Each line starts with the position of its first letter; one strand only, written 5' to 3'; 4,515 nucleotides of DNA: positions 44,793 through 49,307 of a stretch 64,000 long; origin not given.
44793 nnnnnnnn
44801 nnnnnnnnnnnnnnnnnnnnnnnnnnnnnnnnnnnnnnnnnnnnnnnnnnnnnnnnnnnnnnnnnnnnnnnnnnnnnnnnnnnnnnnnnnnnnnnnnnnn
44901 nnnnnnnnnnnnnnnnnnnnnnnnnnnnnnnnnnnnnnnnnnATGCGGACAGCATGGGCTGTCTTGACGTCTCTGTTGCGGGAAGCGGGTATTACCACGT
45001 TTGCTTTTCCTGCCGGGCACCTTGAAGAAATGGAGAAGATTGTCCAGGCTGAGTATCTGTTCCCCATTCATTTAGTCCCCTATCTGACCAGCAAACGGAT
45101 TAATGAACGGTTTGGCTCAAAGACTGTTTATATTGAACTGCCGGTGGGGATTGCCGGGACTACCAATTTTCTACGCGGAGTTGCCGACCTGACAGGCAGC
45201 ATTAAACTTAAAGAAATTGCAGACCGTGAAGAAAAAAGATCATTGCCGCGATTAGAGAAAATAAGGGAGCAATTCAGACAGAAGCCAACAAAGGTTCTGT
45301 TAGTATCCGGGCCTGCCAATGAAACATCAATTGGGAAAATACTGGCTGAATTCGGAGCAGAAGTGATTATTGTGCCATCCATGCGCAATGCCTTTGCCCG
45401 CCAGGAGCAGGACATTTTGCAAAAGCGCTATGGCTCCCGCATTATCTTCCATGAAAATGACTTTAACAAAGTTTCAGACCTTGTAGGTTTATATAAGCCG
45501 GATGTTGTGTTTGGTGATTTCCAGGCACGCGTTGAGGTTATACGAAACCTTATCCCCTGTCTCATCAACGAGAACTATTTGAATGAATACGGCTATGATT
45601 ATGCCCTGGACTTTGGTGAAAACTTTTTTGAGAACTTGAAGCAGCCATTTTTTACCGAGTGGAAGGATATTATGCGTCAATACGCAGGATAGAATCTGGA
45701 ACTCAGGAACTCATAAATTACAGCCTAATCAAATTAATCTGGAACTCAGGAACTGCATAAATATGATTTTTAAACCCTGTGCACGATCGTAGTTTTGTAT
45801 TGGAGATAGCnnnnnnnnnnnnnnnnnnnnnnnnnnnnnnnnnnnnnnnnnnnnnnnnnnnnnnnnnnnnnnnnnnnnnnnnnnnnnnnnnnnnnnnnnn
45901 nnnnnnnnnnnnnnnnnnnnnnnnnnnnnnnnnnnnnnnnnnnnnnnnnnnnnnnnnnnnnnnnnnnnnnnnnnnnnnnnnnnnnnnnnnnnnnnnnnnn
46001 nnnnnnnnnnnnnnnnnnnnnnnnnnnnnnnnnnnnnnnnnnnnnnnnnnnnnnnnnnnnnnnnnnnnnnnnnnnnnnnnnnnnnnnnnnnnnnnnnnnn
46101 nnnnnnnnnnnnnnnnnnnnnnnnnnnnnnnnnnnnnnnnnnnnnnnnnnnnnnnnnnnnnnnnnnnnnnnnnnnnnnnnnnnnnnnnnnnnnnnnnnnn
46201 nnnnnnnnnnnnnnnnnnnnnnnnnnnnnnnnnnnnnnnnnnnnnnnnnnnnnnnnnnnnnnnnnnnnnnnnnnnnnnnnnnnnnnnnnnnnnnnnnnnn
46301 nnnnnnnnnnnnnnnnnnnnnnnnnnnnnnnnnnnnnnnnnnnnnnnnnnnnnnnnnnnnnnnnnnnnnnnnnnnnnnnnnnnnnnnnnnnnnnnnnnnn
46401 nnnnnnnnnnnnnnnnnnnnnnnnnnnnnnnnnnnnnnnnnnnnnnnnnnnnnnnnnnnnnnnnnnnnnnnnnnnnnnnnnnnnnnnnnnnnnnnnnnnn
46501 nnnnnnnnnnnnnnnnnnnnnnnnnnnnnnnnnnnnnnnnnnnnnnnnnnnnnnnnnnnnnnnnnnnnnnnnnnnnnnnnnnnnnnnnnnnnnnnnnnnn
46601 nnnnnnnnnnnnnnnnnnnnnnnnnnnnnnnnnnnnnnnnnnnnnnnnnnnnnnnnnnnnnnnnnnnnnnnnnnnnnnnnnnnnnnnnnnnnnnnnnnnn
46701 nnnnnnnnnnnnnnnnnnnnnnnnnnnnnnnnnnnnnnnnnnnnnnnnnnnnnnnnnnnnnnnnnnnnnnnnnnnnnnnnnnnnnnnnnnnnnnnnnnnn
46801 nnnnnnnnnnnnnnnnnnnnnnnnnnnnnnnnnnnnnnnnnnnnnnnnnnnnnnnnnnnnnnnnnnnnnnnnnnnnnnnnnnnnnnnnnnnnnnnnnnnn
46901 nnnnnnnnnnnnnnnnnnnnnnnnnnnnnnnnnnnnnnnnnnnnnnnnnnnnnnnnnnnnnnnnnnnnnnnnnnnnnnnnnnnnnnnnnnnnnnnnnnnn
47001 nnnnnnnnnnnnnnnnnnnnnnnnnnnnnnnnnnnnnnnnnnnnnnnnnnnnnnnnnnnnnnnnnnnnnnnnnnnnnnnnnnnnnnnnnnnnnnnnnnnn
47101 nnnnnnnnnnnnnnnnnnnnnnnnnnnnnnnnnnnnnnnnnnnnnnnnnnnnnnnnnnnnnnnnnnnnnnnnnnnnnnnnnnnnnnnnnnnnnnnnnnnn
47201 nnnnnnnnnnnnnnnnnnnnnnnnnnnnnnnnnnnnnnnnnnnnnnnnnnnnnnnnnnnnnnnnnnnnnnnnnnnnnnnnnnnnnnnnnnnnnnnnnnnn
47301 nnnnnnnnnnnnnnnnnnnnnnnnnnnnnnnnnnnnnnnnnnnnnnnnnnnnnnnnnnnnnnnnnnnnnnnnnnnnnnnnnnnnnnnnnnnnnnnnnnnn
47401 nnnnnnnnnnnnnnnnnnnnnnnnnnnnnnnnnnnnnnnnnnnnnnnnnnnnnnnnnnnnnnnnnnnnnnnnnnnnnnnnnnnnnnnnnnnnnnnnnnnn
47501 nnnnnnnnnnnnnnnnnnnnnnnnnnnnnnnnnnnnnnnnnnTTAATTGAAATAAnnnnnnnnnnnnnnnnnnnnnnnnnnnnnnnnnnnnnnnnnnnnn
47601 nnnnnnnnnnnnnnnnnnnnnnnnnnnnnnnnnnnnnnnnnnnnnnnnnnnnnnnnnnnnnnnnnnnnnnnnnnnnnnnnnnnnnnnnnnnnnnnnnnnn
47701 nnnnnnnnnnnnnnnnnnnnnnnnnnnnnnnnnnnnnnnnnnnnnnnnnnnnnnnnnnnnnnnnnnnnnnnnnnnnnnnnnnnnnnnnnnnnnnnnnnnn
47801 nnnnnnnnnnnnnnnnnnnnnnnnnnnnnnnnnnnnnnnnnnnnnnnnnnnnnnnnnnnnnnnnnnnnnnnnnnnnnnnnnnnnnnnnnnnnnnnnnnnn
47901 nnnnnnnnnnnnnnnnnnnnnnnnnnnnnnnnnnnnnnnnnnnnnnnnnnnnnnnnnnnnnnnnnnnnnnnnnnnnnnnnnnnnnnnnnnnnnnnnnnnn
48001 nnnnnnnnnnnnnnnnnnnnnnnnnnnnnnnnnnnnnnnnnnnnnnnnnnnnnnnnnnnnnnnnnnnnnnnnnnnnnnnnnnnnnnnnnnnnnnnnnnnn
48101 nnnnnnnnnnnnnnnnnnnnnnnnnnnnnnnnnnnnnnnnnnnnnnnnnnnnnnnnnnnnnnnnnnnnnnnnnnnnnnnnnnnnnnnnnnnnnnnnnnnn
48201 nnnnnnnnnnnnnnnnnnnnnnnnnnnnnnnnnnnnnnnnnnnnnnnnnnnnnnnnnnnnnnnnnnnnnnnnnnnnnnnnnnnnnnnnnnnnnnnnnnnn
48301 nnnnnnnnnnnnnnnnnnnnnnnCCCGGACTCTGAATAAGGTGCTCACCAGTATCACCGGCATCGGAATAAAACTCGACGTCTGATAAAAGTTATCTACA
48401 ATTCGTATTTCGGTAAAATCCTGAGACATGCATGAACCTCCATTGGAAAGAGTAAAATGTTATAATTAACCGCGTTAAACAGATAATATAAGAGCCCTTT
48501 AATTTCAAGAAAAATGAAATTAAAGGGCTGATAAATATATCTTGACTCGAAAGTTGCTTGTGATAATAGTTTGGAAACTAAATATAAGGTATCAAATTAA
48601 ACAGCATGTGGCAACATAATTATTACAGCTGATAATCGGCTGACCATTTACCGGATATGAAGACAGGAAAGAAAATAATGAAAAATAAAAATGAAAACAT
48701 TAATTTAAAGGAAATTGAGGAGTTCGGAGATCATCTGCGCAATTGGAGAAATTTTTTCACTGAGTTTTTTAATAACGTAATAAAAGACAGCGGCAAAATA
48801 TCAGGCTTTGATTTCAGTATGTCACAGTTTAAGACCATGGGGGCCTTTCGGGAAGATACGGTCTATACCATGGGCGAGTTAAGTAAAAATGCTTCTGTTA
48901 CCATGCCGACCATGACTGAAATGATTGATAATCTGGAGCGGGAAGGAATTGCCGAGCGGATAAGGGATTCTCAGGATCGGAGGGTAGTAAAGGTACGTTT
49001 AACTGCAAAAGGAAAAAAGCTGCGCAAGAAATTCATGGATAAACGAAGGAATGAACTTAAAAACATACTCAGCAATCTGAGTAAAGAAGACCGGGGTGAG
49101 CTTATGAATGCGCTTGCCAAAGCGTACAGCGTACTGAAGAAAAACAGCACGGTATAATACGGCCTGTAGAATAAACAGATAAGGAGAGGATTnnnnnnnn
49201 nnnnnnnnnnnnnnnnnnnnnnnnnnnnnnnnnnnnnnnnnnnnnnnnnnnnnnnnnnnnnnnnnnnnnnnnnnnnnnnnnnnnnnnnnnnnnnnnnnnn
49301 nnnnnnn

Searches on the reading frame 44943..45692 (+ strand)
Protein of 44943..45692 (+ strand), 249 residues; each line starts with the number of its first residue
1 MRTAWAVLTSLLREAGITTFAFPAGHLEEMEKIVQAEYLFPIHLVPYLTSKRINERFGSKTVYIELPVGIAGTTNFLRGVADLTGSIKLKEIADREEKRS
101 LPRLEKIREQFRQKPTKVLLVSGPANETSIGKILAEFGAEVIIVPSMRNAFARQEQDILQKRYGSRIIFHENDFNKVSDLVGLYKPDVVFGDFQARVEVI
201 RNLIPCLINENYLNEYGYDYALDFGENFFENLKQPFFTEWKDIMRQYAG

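Call 65: search_protein_families(library=pfam, max_evalue=0.001, proteins=[window:44943-45692:+])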
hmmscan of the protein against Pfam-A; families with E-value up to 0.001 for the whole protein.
window:44943-45692:+ (249 aa): 1 family
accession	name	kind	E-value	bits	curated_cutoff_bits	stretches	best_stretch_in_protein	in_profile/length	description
PF00148.24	Oxidored_nitro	-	5.7e-21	75.3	28.6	1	8-226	164-392/399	Nitrogenase component 1 type Oxidoreductase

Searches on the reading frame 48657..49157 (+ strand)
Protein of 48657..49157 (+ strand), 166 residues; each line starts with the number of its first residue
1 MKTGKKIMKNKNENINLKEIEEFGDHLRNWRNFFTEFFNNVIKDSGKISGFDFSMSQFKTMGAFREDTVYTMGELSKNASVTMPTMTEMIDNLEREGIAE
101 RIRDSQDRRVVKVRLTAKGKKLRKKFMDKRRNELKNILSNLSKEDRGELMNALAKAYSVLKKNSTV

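Call 11: search_protein_families(library=ncbifam, max_evalue=0.01, proteins=[window:48657-49157:+])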
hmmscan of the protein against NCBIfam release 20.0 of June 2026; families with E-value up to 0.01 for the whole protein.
window:48657-49157:+ (166 aa): 15 families
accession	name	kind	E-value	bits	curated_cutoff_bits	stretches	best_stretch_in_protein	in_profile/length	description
NF050133.1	TransRegFabT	equivalog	9.2e-17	61.6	200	1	32-161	2-135/138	fatty acid biosynthesis transcriptional regulator FabT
TIGR02337.1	HpaR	equivalog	2.3e-12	46.8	121.2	1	56-154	29-127/130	homoprotocatechuate degradation operon regulator HpaR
NF008565.1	PRK11512.1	equivalog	3.9e-11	43.1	240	1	48-149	33-135/144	multiple antibiotic resistance transcriptional regulator MarR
NF052438.1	TransRegRv0880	equivalog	1.9e-10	40.7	220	1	53-154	32-133/143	Rv0880 family HTH-type transcriptional regulator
NF045593.1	bilirub_TF_BilQ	equivalog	1.6e-09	37.5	125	1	71-156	46-131/135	bilirubin utilization transcriptional regulator BilQ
NF008122.0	PRK10870.1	equivalog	4.4e-09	36.3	157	1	70-158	72-160/176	transcriptional repressor MprA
TIGR04472.1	reg_rSAM_mob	hypoth_equivalog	3.7e-07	30.3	240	1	64-138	41-113/141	radical SAM mobile pair system MarR family transcriptional regulator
NF052638.1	TransRegOhrRVib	equivalog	5e-07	29.5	200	1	51-127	33-109/141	transcriptional regulator OhrR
NF002926.0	PRK03573.1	equivalog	1.7e-06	28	120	1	74-155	51-132/144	transcriptional regulator SlyA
NF038251.1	AdcR_fam_Zn_TF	equivalog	6.7e-05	23.2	175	1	68-146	48-129/143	zinc-dependent MarR family transcriptional regulator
TIGR01889.1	Staph_reg_Sar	paralog_domain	0.00078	19.7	62.6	1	39-127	14-101/109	staphylococcal accessory regulator family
NF053777.1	Saro0803TransReg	equivalog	0.0013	18.4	200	1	73-157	55-139/140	Saro_0803 family transcriptional regulator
NF041230.1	BagL_FevM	exception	0.0014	18.7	230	1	52-126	37-111/145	MarR family transcriptional regulator BagL/FevM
NF010349.0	PRK13777.1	equivalog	0.0014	18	153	1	48-139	39-130/190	HTH-type transcriptional regulator Hpr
NF047395.1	TransRegLtdR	equivalog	0.003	17.3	250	1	88-153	84-151/166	transcriptional regulator LdtR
